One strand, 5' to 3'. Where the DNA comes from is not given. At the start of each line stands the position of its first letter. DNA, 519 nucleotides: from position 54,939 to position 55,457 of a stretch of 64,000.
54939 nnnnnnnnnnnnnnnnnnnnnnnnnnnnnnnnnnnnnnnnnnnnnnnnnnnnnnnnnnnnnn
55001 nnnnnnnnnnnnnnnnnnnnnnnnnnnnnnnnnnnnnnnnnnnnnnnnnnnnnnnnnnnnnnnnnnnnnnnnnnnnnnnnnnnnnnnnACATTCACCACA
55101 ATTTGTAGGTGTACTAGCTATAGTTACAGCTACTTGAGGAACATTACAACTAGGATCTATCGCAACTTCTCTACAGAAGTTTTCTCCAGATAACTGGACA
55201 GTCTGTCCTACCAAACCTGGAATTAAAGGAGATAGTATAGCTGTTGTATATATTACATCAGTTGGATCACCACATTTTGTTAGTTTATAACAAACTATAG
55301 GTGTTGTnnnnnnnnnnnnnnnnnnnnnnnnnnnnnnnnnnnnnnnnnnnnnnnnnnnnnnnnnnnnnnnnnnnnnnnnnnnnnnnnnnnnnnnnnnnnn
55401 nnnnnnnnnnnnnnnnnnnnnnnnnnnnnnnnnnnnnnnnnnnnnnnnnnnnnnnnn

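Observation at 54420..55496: Undescribed ~65-80-aa cysteine module repeated in tandem (array 1)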

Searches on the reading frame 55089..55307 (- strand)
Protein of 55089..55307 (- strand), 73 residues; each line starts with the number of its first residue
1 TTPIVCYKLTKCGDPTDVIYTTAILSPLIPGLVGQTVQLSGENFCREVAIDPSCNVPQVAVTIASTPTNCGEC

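Call 21: search_solved_structures(query=A1, max_evalue=10)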
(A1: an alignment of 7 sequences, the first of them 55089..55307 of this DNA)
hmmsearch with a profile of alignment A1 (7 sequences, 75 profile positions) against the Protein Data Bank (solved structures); distinct sequences matched with E-value up to 10: 0.

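Call 22: search_protein_representatives(alignment_id=A1)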
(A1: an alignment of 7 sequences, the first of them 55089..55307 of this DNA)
Query: 7 sequences, 75 profile positions. Proteins with E-value up to 0.001 (for the whole library): 150; up to 1e-10: 19; up to 1e-30: 1. The best 150 are listed.
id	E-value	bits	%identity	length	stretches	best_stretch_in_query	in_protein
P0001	4.0e-74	260.8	-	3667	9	2-75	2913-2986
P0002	3.8e-25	103.9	-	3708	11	3-75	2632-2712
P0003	1.3e-24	102.2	-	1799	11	2-75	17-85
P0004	3.9e-24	100.6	-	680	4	2-75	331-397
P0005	2.9e-18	81.8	-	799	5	2-75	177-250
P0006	1.5e-17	79.5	-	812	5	5-75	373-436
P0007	4.6e-14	68.4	-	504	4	5-75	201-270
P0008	1.2e-13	67.0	-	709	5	4-75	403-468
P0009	1.5e-12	63.5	-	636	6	3-75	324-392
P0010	1.6e-12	63.4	-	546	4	6-75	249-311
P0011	2.5e-12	62.8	-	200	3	6-75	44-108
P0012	5.8e-12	61.6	-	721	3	3-75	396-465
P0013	1.3e-11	60.5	-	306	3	6-75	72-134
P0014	1.9e-11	60.0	-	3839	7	5-75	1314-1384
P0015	2.2e-11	59.8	-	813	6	4-75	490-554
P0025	5.3e-10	55.4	-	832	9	3-75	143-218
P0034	3.9e-09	52.6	-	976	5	3-75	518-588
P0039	1.2e-08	51.1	-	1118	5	5-75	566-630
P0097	1.4e-05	41.2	-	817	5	3-75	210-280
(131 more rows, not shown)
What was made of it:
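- Tried and rejected: The exhaustive profile search found them (call 22).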

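Call 26: search_protein_families(library=pfam, proteins=[P0004, P0005, P0006, P0007, P0009, P0012, P0015, P0025, P0034, P0039], max_evalue=0.01)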
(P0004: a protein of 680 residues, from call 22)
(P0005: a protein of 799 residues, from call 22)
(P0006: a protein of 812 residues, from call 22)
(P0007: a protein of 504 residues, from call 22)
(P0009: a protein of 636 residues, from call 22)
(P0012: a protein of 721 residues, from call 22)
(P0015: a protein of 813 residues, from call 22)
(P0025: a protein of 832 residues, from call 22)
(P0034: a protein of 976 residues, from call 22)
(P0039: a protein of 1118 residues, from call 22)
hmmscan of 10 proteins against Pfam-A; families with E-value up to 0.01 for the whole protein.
P0004 (680 aa): 1 family
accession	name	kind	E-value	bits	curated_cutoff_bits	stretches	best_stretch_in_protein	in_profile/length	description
PF07691.17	PA14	-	0.004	17.4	24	1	125-161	49-85/147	PA14 domain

P0005 (799 aa): 0 families

P0006 (812 aa): 1 family
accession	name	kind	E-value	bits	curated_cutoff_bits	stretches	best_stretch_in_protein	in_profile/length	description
PF02012.26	BNR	-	0.00038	20.4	27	0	77-86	2-11/12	BNR/Asp-box repeat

P0007 (504 aa): 0 families

P0009 (636 aa): 0 families

P0012 (721 aa): 2 families
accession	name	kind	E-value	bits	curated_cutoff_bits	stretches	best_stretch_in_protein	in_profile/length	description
PF15902.12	Sortilin-Vps10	-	1.1e-07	31.4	33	0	15-78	3-64/446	Sortilin, neurotensin receptor 3,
PF14870.12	PSII_BNR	-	0.0011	18.8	27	0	130-249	17-138/303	Photosynthesis system II assembly factor YCF48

P0015 (813 aa): 0 families

P0025 (832 aa): 0 families

P0034 (976 aa): 1 family
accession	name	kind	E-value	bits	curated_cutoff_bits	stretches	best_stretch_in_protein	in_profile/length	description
PF12662.13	cEGF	-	0.0053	17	26.6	0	96-104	3-11/24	Complement Clr-like EGF-like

P0039 (1118 aa): 0 families
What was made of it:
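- Closest known: Disulfide-rich extracellular repeat modules. Different: Only one sub-threshold cEGF fragment was seen, in a head domain (call 26).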

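Call 27: search_protein_families(library=phrogs, proteins=[P0004, P0005, P0006, P0007, P0009, P0012, P0015, P0025, P0034, P0039], max_evalue=0.001)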
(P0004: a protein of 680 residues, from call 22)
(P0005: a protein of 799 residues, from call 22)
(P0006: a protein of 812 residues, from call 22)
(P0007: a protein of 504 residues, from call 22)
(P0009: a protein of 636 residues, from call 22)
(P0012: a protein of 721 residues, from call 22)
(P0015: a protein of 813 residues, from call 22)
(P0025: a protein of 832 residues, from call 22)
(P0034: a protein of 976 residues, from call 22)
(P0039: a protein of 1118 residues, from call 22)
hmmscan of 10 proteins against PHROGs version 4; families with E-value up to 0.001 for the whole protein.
P0004 (680 aa): 0 families

P0005 (799 aa): 0 families

P0006 (812 aa): 0 families

P0007 (504 aa): 0 families

P0009 (636 aa): 0 families

P0012 (721 aa): 0 families

P0015 (813 aa): 0 families

P0025 (832 aa): 0 families

P0034 (976 aa): 0 families

P0039 (1118 aa): 0 families

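Call 30: find_homologous_proteins(query=A2, max_evalue=0.00001)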
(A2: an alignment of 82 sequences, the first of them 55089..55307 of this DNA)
Query A2 (82 sequences): 131 candidates shared short words with the query, none scored E <= 0.00001.

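Call 35: find_related_loci(query=P0006, collection=viral_contigs, flank=10000)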
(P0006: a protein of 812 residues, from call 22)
Query P0006 (812 aa) in viral_contigs; peptide patterns used: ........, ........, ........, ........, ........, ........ (x = any residue, [..] = any of these).
1 stretches matched a pattern, but none encodes a relative of the query by tblastn (E <= 1e-3).
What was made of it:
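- Tried and rejected: It found nothing with P0006 alone (call 35).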

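Call 39: predict_structure(alignment_id=A2)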
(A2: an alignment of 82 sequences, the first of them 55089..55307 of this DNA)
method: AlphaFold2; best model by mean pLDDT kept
length: 73 residues; sequences in the alignment: 82
mean_pLDDT: 87.2   pTM: 0.74
mean pLDDT of the five models: 87.2, 85.6, 85.5, 84.6, 84.2
residues with pLDDT >= 90: 46; 70-90: 19; 50-70: 8; < 50: 0
segments of 3 or more residues with pLDDT < 50: none
pLDDT, mean of each block of 10 residues (from residue 1): 84 96 67 90 94 87 92 89
secondary structure, 60 per line:
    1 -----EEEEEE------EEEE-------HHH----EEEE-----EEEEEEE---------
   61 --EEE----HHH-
elements in order: E6-11 E18-21 E36-39 E45-51 E63-65
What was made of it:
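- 55089..55307 (-): Module m2 (aa 1313-1385). AF2 pLDDT 87.2, pTM 0.74 (call 39).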

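Call 42: fold_search(model_id=the predicted structure, library=pdb)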
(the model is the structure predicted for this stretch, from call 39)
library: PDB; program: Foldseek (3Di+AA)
matches with E <= 10: 80; with E <= 0.001: 0
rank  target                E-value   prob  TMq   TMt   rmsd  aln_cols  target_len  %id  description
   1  6ezw                  3.0e+00  0.04  0.25  0.18  11.9        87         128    9  Crystal structure of a llama VHH antibody BCD090-M2 against human ErbB3 in space group C2 (released 2017-11-29)
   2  4grw_J                3.8e+00  0.04  0.27  0.19  11.3        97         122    8  Structure of a complex of human IL-23 with 3 Nanobodies (Llama vHHs) (released 2014-02-19)
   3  9e7p_A                4.0e+00  0.03  0.25  0.18  12.1        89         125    9  Pfs230 D13D14 in complex with nanobody W2812 (released 2025-07-30)
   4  8qgz_A                5.1e+00  0.03  0.27  0.18  11.9        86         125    7  NbE201 a nanobody binding human neutrophil elastase (released 2024-12-25)
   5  7nmu_CCC              5.1e+00  0.02  0.24  0.16  11.8        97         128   11  Crystal structure of human platelet glycoprotein VI in complex with an inhibitory nanobody. (released 2021-03-10)
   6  7uie_B                5.1e+00  0.02  0.25  0.17  12.1       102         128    8  Crystal structure of HcE-JLE-G6 (released 2023-04-05)
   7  9cf5_H                5.1e+00  0.01  0.17  0.12  12.5        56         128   14  STRUCTURE OF CD4 MIMETIC CJF-III-288 IN COMPLEX WITH BG505 SOSIP.664 HIV-1ENV TRIMER AND 17B FAB (released 2025-11-19)
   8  9dz4_C                5.4e+00  0.02  0.25  0.11  11.8        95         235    4  Cryo-EM Structure of Receptor Tyrosine Kinase ROS1 in Complex with Fab-CT4 (released 2026-02-25)
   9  6mti_1                5.4e+00  0.02  0.23  0.15  14.0        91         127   13  Synaptotagmin-1 C2A, C2B domains and SNARE-pin proteins (5CCI) individually docked into Cryo-EM map of C2AB-SNARE comp (released 2019-04-24)
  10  8e99_E                5.4e+00  0.01  0.21  0.15  12.1        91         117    8  Human GluN1a-GluN2A-GluN2C triheteromeric NMDA receptor in complex with Nb-4 (released 2022-12-07)
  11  9yc3_A                5.4e+00  0.01  0.17  0.14  11.2       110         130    8  Crystal structure of malaria transmission-blocking antigen PfHAP2 domain 3 in complex with nanobody WNb 334 (released 2025-12-31)
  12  3g9a_B                5.7e+00  0.02  0.24  0.17  11.5        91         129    6  Green fluorescent protein bound to minimizer nanobody (released 2009-12-08)
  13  8caf_D                5.7e+00  0.02  0.24  0.12  11.9        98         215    7  N8C_Fab3b in complex with NEDD8-CUL1(WHB) (released 2023-09-13)
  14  6xc7_H                6.1e+00  0.06  0.34  0.14  10.9        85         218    9  Crystal structure of SARS-CoV-2 receptor binding domain in complex with antibodies CC12.3 and CR3022 (released 2020-07-08)
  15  9lng_D                6.1e+00  0.05  0.32  0.22   8.9        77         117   14  An antibody target the fusion protein of Nipah virus (released 2025-07-02)
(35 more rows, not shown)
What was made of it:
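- On Ig-like / FN3 / PKD / BACON phage accessory domains: Foldseek hits to antibody domains have TM 0.16-0.36 and E >= 3 (call 42).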

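Call 48: fold_search(model_id=the predicted structure, library=viral)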
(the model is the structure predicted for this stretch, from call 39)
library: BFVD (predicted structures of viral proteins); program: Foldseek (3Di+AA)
matches with E <= 10: 110; with E <= 0.001: 1
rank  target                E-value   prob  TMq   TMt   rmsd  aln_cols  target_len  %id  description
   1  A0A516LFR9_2          4.0e-05  1.00  0.73  0.05   3.1        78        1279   47  (no name in the UniProt tables at hand)
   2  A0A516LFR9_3          3.1e-02  1.00  0.63  0.05   3.6        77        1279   28  (no name in the UniProt tables at hand)
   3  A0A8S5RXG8            2.5e-01  0.66  0.44  0.48   3.9        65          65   22  GTPase [Siphoviridae sp. ctEJG5]
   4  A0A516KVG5            3.2e-01  0.16  0.25  0.28   8.0        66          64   12  (no name in the UniProt tables at hand)
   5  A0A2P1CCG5            6.2e-01  0.47  0.47  0.41   4.5        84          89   12  (no name in the UniProt tables at hand)
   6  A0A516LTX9            9.4e-01  0.08  0.24  0.03  12.1        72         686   11  (no name in the UniProt tables at hand)
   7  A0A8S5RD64            1.1e+00  0.41  0.51  0.16   4.7        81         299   10  Uncharacterized protein [virus sp. ctPYc18]
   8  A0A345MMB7            1.3e+00  0.02  0.19  0.13  13.7        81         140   16  (no name in the UniProt tables at hand)
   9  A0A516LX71            1.7e+00  0.30  0.48  0.08   4.0        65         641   22  (no name in the UniProt tables at hand)
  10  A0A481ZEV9            1.8e+00  0.03  0.20  0.19  16.9        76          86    8  Uncharacterized protein [Pithovirus LCPAC403]
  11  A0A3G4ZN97            1.9e+00  0.08  0.29  0.21   5.9        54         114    9  Uncharacterized protein [Terrestrivirus sp.]
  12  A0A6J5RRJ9            1.9e+00  0.08  0.27  0.26   9.7        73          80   10  Uncharacterized protein [uncultured Caudovirales phage]
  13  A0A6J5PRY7            1.9e+00  0.07  0.28  0.29   6.2        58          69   12  Uncharacterized protein [uncultured Caudovirales phage]
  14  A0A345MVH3            2.6e+00  0.14  0.39  0.34   5.0        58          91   17  (no name in the UniProt tables at hand)
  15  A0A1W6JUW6            2.6e+00  0.02  0.18  0.18  11.6        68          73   18  Uncharacterized protein [Vibrio phage pVco-5]
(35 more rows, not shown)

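Call 51: search_dna_similar(query=P0009, collection=phages, mode=protein, max_evalue=0.001, max_rows=25)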
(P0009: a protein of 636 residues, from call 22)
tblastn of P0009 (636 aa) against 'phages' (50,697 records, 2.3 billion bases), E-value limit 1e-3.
No match.
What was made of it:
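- Closest known: PhiCrAss001 tail fibre system. Different: A typical family member (P0009) also finds nothing (call 51).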

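Call 52: search_protein_families(library=ncbifam, proteins=[P0004, P0006, P0007, P0009], max_evalue=0.01)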
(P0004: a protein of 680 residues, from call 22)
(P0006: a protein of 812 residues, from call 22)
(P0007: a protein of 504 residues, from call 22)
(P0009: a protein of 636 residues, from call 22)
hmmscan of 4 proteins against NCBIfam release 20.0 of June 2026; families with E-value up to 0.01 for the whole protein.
P0004 (680 aa): 0 families

P0006 (812 aa): 1 family
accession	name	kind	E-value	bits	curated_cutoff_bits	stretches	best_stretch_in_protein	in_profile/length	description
NF045728.1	glycosyl_F510_1955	equivalog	0.0042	16.4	175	0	66-196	65-181/246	F510_1955 family glycosylhydrolase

P0007 (504 aa): 0 families

P0009 (636 aa): 0 families

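Call 69: search_protein_families(library=pfam, alignment_id=A4, max_evalue=0.001)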
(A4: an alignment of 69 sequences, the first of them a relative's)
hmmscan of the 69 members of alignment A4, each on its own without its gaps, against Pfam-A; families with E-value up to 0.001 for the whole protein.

A. member 1, P0004 (680 aa): 0 families

B. families by the number of members that match (of 69 scanned): 6 families
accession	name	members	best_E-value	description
PF15902.12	Sortilin-Vps10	7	7.2e-13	Sortilin, neurotensin receptor 3,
PF00092.34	VWA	2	4.7e-10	von Willebrand factor type A domain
PF14870.12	PSII_BNR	2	2.7e-08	Photosynthesis system II assembly factor YCF48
PF02012.26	BNR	2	7.7e-08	BNR/Asp-box repeat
PF07691.17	PA14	1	0.00022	PA14 domain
PF13519.12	VWA_2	1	0.0007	von Willebrand factor type A domain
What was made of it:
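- Among 69 members, Pfam finds Sortilin/BNR in 7, VWA in 2 and PA14 in 1, and nothing for the module itself (call 69).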

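Call 70: find_homologous_proteins(query=P0009, max_evalue=0.00001)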
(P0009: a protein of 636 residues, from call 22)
Query P0009 (636 aa): 94 proteins with E <= 0.00001 among 6280 candidates.
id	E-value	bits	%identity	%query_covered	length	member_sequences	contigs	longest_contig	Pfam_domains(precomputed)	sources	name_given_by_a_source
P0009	0.0e+0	1495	100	100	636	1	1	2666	-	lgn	-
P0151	1.9e-286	970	65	100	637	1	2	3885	-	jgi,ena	jgi:hypothetical protein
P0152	5.4e-263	892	62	76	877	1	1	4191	-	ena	-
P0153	8.2e-260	882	62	78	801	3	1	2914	-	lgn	-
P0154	1.1e-259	881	60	80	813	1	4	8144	-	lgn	-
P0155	4.0e-257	873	62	78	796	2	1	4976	-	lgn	-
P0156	6.4e-254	862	62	76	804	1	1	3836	-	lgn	-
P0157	5.0e-250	849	59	59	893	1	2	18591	-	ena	-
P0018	1.6e-244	831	62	78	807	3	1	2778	-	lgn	-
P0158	5.0e-229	780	52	83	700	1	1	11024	-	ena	-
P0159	1.4e-204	699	62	78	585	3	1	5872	-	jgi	jgi:hypothetical protein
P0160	1.7e-173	597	42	82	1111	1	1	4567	-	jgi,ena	jgi:hypothetical protein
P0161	1.7e-171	590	41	76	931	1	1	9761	-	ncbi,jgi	jgi:hypothetical protein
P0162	2.3e-164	566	42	78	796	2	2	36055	-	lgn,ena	-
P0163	1.7e-162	560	43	76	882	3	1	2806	-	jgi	jgi:hypothetical protein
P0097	2.9e-136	474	43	61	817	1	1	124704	-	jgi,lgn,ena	jgi:hypothetical protein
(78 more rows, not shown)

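Call 71: find_encoding_contigs(protein=P0097, flank=10000, max_places=1)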
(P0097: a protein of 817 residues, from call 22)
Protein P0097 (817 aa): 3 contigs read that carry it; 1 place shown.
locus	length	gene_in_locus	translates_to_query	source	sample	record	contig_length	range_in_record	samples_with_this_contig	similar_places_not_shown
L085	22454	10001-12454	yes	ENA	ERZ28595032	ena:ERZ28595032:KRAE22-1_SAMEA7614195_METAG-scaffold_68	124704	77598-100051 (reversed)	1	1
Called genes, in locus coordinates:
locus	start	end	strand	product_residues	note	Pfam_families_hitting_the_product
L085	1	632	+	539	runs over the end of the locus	PF23898:Crass_capsid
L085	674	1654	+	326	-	PF02796:HTH_7 (faint), PF14528:LAGLIDADG_3 (faint)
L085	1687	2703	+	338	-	-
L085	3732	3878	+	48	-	-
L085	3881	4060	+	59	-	-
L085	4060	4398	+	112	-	PF19197:DUF5872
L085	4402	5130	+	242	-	PF01541:GIY-YIG, PF07460:NUMOD3 (weak)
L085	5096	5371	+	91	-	PF19846:DUF6321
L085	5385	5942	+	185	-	-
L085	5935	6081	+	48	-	-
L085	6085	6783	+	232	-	-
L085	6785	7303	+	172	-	PF19174:DUF5856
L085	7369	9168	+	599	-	-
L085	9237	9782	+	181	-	-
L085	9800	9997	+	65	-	-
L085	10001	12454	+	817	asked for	-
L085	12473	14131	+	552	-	-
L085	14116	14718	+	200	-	-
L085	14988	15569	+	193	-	-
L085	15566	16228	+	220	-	PF25702:CrAss_Ring_2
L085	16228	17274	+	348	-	PF24228:CrAss_Ring_1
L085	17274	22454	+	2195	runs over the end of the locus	PF14528:LAGLIDADG_3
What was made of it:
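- L085 shows Crass_capsid, then the module protein, then Ring_2 and Ring_1 (call 71).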

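Call 93: find_encoding_contigs(protein=P0005, flank=10000, max_places=2)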
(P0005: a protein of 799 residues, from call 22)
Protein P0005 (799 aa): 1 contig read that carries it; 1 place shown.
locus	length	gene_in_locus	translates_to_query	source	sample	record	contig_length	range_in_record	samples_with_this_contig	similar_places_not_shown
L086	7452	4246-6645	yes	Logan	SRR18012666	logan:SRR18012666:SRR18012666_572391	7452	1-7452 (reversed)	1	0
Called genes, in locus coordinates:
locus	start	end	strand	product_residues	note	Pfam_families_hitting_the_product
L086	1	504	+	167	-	?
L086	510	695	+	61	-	-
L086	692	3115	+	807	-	-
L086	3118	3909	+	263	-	-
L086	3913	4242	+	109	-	-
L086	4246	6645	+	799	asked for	-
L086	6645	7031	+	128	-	-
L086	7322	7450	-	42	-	?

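Call 94: find_encoding_contigs(protein=P0025, flank=10000, max_places=1)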
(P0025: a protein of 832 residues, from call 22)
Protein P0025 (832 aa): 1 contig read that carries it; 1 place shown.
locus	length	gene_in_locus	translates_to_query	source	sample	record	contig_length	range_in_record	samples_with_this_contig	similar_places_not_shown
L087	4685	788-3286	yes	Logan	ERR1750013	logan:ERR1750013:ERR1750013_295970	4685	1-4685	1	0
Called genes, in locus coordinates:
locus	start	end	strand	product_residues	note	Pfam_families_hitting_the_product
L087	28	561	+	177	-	-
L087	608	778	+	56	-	-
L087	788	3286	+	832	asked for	-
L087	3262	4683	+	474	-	?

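Call 95: find_encoding_contigs(protein=P0008, flank=10000, max_places=1)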
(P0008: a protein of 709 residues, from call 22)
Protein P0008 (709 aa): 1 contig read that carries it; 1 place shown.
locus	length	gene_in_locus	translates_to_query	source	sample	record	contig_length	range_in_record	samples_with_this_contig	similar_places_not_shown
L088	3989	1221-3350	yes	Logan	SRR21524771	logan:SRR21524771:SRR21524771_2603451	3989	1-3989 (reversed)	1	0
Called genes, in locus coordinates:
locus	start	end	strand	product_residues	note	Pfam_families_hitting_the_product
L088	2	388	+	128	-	?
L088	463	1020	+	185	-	-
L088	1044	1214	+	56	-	-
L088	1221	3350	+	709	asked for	-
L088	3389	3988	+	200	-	?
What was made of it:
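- Module-bearing proteins that lack the C-terminal domain sit on short contigs with no usable context (calls 93-95).
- Tried and rejected: Context look-ups for members that lack the C-terminal domain gave only contigs of 4-7 kb (calls 93-95).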
